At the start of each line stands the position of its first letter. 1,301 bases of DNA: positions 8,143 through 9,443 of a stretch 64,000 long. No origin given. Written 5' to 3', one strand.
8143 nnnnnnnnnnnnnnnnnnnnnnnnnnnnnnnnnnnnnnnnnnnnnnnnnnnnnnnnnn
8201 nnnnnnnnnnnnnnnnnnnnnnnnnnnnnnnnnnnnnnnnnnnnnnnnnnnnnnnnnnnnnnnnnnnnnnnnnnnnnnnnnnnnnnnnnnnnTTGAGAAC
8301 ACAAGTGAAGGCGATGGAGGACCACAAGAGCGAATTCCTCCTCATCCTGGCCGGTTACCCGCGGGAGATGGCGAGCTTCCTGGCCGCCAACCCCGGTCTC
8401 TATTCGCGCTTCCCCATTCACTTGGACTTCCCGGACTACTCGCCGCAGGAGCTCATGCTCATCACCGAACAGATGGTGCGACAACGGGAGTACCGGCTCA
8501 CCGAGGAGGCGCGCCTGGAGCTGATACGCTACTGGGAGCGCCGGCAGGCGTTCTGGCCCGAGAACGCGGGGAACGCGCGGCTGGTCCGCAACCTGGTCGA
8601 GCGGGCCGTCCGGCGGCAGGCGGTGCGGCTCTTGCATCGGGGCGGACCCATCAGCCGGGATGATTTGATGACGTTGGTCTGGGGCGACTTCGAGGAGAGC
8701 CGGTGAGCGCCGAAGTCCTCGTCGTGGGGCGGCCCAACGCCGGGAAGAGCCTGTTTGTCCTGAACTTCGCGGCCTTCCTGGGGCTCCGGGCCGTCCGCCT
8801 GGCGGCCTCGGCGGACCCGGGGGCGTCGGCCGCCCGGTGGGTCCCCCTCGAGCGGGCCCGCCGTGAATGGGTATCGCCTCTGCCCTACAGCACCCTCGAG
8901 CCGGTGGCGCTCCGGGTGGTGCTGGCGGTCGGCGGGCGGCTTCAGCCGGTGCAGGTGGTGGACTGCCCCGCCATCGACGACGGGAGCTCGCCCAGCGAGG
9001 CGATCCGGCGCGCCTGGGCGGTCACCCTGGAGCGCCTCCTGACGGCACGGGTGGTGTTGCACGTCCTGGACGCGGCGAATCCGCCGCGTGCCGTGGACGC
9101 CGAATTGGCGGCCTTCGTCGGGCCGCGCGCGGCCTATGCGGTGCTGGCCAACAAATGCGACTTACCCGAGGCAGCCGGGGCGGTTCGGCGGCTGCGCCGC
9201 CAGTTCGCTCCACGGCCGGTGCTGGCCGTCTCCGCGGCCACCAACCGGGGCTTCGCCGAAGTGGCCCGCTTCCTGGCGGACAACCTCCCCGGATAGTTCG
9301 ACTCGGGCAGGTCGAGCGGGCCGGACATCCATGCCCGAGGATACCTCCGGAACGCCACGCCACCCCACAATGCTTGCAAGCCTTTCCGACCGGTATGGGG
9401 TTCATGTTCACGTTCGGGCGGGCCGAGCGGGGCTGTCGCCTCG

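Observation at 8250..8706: A phage-like element carrying a large serine recombinase is inserted inside the sporulation gene spoVK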

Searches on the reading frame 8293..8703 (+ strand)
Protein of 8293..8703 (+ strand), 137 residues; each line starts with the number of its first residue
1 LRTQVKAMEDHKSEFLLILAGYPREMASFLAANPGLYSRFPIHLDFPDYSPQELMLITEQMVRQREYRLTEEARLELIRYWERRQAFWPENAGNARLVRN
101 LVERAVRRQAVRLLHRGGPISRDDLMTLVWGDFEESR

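Call 10: find_homologous_proteins(query=window:8293-8703:+, max_evalue=1e-10)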
Query window:8293-8703:+ (137 aa): 36 proteins with E <= 1e-10 among 55 candidates.
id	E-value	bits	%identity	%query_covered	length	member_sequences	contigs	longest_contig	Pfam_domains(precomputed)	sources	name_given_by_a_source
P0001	8.9e-55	202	70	100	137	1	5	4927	PF17866.9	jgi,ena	jgi:stage V sporulation protein K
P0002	3.4e-38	148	57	97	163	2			PF17866.9,PF00004.36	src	-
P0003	2.9e-37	145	59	98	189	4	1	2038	PF17866.9,PF00004.36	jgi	-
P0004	9.1e-36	141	53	97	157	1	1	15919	PF17866.9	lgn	-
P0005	1.0e-35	140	55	96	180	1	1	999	PF17866.9,PF00004.36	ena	-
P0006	1.1e-35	140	55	96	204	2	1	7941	PF17866.9,PF00004.36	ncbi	-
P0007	1.9e-35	140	57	95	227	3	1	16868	PF17866.9,PF00004.36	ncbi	ncbi:MAG: AAA family ATPase, partial [Syntrophaceticus sp.]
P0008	3.3e-35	139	52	95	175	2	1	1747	PF17866.9,PF00004.36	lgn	-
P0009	8.0e-35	138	56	97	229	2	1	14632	PF17866.9,PF00004.36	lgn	-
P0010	2.1e-34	136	54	96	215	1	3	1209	PF17866.9,PF00004.36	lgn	-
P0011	2.3e-34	136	56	94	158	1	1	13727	PF17866.9,PF00004.36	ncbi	-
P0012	4.4e-34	135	58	96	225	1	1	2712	PF17866.9,PF00004.36,PF13401.13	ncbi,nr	ncbi:MAG: AAA family ATPase, partial [Alicyclobacillaceae bacterium]|nr:AAA family ATPase [Alicyclob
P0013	5.9e-34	135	55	97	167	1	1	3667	PF17866.9,PF00004.36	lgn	-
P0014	1.4e-33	134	53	97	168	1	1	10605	PF17866.9,PF00004.36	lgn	-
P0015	5.6e-33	132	52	98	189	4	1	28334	PF17866.9,PF00004.36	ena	-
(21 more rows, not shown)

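Call 12: find_encoding_contigs(protein=P0001, flank=10000, max_places=6)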
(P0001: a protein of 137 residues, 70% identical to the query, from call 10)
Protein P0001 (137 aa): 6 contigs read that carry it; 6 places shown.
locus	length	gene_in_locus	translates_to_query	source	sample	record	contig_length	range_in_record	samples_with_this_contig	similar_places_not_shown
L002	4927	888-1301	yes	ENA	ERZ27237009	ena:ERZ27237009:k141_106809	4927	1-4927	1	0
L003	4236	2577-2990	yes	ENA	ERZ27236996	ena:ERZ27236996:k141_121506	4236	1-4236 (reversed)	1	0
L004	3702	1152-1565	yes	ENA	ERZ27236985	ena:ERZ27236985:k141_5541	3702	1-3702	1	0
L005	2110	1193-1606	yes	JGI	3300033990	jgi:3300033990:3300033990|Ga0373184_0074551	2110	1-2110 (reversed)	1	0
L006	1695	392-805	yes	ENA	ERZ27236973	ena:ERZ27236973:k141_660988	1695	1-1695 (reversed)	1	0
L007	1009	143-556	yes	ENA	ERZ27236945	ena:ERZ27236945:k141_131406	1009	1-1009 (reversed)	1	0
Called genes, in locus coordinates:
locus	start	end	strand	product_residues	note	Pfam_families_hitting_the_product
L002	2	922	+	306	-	?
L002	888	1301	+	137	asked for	PF17866:AAA_lid_6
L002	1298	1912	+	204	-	PF01926:MMR_HSR1 (weak)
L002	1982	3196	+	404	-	PF06838:Met_gamma_lyase, PF01053:Cys_Met_Meta_PP (faint)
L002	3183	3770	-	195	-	PF01726:LexA_DNA_bind, PF00717:Peptidase_S24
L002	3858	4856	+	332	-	PF02517:Rce1-like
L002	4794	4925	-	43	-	?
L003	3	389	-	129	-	?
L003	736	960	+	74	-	-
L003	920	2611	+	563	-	PF00239:Resolvase, PF07508:Recombinase, PF13408:Zn_ribbon_recom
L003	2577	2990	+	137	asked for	PF17866:AAA_lid_6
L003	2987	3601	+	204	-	PF01926:MMR_HSR1 (weak)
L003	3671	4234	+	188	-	?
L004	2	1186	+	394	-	?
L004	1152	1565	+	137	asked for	PF17866:AAA_lid_6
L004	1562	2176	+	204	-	PF01926:MMR_HSR1 (weak)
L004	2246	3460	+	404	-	PF06838:Met_gamma_lyase, PF01053:Cys_Met_Meta_PP (faint)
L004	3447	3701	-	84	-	?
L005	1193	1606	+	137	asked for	PF17866:AAA_lid_6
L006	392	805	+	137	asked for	PF17866:AAA_lid_6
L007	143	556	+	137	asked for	PF17866:AAA_lid_6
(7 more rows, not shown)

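Call 17: find_related_loci(query=window:8293-8703:+, collection=genome_contigs, flank=10000)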
Query window:8293-8703:+ (137 aa) in genome_contigs; peptide patterns used: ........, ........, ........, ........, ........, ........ (x = any residue, [..] = any of these).
260 stretches matched a pattern; 10 encode a relative of the query (tblastn E <= 1e-3); 10 distinct loci.
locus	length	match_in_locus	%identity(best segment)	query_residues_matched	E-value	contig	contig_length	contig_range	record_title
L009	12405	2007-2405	59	3-135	6e-47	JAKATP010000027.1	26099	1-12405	MAG: Bacillota bacterium isolate YP2.bin78 NODE_1574_length_26099_cov_5.884529, whole genome shotgun sequence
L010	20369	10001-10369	50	3-126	8e-35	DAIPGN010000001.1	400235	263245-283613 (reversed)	MAG TPA_asm: Thermoanaerobacterales bacterium isolate CTOTU40127 NODE_7_length_400235_cov_7.022337, whole genome shotgun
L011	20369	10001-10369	51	3-126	7e-34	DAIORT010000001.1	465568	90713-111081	MAG TPA_asm: Thermoanaerobacterales bacterium isolate CTOTU40129 NODE_5_length_465568_cov_23.614642, whole genome shotgu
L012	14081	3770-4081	46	5-110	2e-25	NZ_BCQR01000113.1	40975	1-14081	Actinomadura kijaniata NBRC 14229, whole genome shotgun sequence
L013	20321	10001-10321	45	5-113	4e-25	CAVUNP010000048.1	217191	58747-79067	MAG: uncultured Actinomycetota bacterium isolate MFD02579.bin.2.54 genome assembly, contig: contig_4174, whole genome sh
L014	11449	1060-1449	44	1-133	2e-24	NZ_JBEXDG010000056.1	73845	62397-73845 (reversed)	Dactylosporangium sp. NPDC005555 NPDC005555_21_G2.ctg-0056, whole genome shotgun sequence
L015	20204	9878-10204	42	3-113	9e-23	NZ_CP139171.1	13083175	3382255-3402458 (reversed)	Dactylosporangium sp. AC04546 chromosome, complete genome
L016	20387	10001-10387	43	1-132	6e-23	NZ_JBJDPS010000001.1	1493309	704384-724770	Micromonospora sp. NPDC050397 NPDC050397_155_F5.ctg-0001, whole genome shotgun sequence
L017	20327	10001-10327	42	3-113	9e-23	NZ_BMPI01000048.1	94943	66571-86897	Dactylosporangium sucinum strain JCM 19831 sequence048, whole genome shotgun sequence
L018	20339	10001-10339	39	3-117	9e-22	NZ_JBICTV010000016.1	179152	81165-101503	Dactylosporangium sp. NPDC048998 NPDC048998_81_H7.ctg-0016, whole genome shotgun sequence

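Call 53: list_cluster_members(proteins=[P0044, P0043, P0001, P0151, P0134, P0077])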
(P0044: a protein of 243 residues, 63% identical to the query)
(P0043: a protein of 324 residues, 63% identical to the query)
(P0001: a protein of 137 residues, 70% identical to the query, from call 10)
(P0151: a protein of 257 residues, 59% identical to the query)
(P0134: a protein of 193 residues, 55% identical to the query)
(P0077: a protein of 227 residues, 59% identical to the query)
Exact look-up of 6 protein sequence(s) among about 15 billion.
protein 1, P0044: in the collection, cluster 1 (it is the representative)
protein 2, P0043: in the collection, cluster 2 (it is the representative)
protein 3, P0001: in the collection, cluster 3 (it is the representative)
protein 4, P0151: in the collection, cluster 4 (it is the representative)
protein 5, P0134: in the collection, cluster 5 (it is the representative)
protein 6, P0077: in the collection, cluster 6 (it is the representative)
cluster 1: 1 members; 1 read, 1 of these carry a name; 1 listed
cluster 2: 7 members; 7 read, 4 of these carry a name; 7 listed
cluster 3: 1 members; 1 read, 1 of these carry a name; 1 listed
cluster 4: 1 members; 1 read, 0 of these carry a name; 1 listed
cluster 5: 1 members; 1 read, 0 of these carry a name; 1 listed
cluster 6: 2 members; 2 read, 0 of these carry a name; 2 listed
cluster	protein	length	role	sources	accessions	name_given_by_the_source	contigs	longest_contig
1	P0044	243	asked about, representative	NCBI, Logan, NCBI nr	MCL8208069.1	MAG: AAA family ATPase [Actinomycetia bacterium] | AAA family ATPase [Actinomycetes bacterium]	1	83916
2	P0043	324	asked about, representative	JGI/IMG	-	stage V sporulation protein K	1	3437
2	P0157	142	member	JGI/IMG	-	stage V sporulation protein K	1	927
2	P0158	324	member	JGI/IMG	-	stage V sporulation protein K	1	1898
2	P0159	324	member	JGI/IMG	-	stage V sporulation protein K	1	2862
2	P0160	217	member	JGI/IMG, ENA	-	-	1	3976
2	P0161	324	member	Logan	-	-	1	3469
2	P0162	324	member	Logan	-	-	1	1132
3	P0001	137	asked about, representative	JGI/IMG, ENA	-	stage V sporulation protein K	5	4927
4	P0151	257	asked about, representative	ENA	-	-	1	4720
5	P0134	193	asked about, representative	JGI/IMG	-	-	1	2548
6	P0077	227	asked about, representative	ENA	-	-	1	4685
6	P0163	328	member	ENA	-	-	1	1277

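Call 62: find_encoding_contigs(protein=P0161, flank=5000, max_places=6)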
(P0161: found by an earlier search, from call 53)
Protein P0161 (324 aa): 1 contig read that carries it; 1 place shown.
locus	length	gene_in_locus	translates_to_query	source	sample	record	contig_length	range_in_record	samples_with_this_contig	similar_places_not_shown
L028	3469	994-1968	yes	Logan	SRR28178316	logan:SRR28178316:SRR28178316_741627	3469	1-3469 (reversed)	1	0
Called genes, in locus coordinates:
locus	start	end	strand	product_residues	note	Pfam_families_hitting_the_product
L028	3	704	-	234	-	?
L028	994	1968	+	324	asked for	PF00004:AAA, PF17866:AAA_lid_6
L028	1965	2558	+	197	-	PF01926:MMR_HSR1 (faint)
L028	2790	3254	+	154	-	PF14539:DUF4442, PF13622:4HBT_3 (weak), PF03061:4HBT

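Call 64: search_protein_families(library=ncbifam, proteins=[P0161], max_evalue=0.00001)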
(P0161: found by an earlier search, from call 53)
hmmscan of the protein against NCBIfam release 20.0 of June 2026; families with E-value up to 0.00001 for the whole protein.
P0161 (324 aa): 4 families
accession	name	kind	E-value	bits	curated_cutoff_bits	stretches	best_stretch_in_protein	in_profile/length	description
TIGR02881.1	spore_V_K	equivalog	1.6e-120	401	422.95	1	60-319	2-260/261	stage V sporulation protein K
TIGR02880.1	cbbX_cfxQ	equivalog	3.3e-81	272.7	459.25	1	57-324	14-282/284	CbbX protein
TIGR03922.1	T7SS_EccA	equivalog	2.4e-73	247.6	466.65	1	61-322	273-550/557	type VII secretion AAA-ATPase EccA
NF042959.1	IteA_antiphage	equivalog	4.3e-08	32.7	510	1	76-251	101-270/367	anti-phage ATPase IteA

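Call 79: find_encoding_contigs(protein=P0157, flank=5000, max_places=3)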
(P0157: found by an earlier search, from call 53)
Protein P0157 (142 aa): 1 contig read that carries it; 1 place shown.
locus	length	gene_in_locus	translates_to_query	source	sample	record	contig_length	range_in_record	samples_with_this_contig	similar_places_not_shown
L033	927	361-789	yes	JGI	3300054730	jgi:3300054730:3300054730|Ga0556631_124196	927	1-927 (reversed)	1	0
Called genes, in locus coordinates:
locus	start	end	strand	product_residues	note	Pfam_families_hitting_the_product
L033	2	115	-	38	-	?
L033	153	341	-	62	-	-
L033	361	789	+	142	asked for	PF17866:AAA_lid_6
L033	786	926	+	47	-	?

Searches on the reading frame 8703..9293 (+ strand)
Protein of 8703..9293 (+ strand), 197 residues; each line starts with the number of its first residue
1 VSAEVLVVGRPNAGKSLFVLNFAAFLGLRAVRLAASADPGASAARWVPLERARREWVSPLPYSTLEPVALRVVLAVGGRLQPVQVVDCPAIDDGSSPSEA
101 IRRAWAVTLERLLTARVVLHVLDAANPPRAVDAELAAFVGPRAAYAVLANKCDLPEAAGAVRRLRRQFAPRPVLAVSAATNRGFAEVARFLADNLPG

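Call 4: search_protein_families(library=pfam, proteins=[window:8703-9293:+], max_evalue=0.01)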
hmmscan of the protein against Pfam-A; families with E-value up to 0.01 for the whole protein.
window:8703-9293:+ (197 aa): 1 family
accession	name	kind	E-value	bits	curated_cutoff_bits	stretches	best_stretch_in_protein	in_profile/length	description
PF01926.29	MMR_HSR1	-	5.7e-08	33.3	21.9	1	56-139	25-100/113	50S ribosome-binding GTPase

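Call 5: search_protein_families(library=ncbifam, proteins=[window:8703-9293:+], max_evalue=0.01)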
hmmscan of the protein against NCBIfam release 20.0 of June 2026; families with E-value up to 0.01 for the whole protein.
window:8703-9293:+ (197 aa): 13 families
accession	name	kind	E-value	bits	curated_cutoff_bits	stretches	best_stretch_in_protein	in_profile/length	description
TIGR03594.1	GTPase_EngA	equivalog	5.5e-08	32.2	306.7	1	103-189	68-154/432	ribosome biogenesis GTPase Der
NF008956.1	PRK12299.1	equivalog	1.7e-06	27.2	300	1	57-193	185-323/327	GTPase ObgE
TIGR03918.1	GTP_HydF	equivalog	2e-06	26.9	325.55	1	57-196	35-168/392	[FeFe] hydrogenase H-cluster maturation GTPase HydF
NF008955.0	PRK12297.1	equivalog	9.3e-06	24.8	406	1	86-193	212-326/429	GTPase ObgE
TIGR02729.1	Obg_CgtA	equivalog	1.2e-05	24.5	280.25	1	57-193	184-326/329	Obg family GTPase CgtA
NF000908.1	PRK00089.1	equivalog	5.1e-05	22.7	237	0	106-196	74-168/291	GTPase Era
TIGR03156.1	GTP_HflX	equivalog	0.0004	19.4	216.75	1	103-193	257-349/351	GTPase HflX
NF008954.1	PRK12296.1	equivalog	0.00073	18.1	377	0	57-192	186-336/470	GTPase ObgE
NF003661.0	PRK05291.1-3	equivalog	0.00076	18.9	380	0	72-193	257-368/448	tRNA uridine-5-carboxymethylaminomethyl(34) synthesis GTPase MnmE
NF007171.0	PRK09602.1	subfamily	0.001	18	387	0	147-181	223-256/397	YchF-related putative GTPase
TIGR00231.1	small_GTP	domain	0.0012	18.6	42.5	0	107-190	75-161/164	GTP-binding protein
TIGR03598.1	GTPase_YsxC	equivalog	0.0016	18.2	124.45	0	98-190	80-184/186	ribosome biogenesis GTP-binding protein YihA/YsxC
TIGR03596.1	GTPase_YlqF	equivalog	0.0085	15.5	208.2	0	3-19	119-135/276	ribosome biogenesis GTPase YlqF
